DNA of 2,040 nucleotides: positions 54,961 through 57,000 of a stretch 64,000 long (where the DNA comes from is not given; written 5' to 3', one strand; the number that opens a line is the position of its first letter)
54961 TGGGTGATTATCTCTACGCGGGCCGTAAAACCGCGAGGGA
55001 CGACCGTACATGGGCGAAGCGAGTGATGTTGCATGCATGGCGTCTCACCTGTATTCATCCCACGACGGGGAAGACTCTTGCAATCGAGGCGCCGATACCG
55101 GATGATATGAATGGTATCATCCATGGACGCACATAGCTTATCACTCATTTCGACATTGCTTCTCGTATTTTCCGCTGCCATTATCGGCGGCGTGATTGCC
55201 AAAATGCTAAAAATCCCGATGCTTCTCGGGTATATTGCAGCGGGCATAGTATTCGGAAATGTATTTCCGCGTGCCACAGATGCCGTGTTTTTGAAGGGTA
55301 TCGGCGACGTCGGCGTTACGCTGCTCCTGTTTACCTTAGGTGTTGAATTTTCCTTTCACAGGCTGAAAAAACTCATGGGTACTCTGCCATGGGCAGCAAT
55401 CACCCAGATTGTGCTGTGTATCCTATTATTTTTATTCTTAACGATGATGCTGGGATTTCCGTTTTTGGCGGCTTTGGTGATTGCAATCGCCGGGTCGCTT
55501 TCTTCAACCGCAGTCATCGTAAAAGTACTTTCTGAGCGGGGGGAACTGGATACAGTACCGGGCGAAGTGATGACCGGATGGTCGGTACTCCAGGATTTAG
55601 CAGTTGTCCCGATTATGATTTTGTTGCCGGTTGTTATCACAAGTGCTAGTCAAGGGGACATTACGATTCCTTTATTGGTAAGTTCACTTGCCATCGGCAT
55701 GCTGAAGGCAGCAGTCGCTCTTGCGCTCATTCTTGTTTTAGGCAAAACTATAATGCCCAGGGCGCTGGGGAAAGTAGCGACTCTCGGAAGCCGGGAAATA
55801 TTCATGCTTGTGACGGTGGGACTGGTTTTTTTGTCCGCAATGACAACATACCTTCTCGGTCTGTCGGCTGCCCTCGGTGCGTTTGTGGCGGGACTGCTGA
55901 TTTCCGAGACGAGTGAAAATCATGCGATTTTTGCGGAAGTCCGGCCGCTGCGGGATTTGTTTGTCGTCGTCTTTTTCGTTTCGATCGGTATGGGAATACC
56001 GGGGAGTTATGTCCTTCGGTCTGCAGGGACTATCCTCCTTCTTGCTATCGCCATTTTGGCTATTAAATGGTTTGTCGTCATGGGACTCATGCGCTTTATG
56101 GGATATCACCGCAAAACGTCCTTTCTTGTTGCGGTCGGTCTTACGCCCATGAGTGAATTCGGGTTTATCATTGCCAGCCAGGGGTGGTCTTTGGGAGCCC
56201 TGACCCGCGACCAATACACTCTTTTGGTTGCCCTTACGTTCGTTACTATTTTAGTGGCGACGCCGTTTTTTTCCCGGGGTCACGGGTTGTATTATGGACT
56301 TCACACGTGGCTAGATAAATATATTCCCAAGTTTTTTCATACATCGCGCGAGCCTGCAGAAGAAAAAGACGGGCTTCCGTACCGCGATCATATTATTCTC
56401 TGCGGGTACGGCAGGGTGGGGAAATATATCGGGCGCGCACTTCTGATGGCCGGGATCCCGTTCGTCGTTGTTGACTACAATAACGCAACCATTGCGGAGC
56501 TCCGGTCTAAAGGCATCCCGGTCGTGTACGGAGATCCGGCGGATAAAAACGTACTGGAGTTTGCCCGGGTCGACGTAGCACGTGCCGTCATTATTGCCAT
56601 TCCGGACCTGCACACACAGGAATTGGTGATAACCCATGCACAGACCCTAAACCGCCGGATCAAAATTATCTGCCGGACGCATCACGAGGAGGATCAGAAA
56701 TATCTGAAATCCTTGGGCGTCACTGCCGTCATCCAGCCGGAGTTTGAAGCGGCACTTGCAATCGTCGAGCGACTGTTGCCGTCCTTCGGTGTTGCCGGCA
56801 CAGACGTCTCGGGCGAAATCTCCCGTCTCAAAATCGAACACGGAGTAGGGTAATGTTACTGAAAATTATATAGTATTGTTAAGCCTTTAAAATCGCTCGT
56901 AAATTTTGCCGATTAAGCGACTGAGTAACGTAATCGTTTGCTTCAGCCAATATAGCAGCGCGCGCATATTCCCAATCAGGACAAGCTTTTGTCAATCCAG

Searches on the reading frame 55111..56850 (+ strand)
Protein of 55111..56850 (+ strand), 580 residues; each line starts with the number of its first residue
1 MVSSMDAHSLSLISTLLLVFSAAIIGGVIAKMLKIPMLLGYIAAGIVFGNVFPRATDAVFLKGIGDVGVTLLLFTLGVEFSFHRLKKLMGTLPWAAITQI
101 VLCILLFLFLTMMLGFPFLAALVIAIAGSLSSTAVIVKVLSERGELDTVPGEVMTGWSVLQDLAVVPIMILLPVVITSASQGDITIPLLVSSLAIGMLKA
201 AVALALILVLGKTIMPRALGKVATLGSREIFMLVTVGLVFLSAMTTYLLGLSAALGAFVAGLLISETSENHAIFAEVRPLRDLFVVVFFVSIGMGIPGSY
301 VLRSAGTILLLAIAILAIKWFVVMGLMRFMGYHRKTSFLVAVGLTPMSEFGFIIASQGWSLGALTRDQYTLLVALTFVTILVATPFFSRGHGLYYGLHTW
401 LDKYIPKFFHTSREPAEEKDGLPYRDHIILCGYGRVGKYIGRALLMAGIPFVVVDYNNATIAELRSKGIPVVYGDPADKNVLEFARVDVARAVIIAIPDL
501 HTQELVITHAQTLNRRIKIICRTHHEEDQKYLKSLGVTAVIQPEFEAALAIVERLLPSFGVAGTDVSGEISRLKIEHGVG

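Call 55: search_protein_families(library=pfam, proteins=[window:55111-56850:+], max_evalue=0.00001)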
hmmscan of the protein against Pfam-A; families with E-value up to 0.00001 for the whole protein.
window:55111-56850:+ (580 aa): 2 families
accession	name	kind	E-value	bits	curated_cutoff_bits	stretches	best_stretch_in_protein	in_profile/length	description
PF00999.27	Na_H_Exchanger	-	2.1e-51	175.4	26.2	1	22-385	3-367/375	Sodium/hydrogen exchanger, transmembrane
PF02254.24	TrkA_N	-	7.3e-28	97.7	23.8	1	428-543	1-116/116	TrkA-N domain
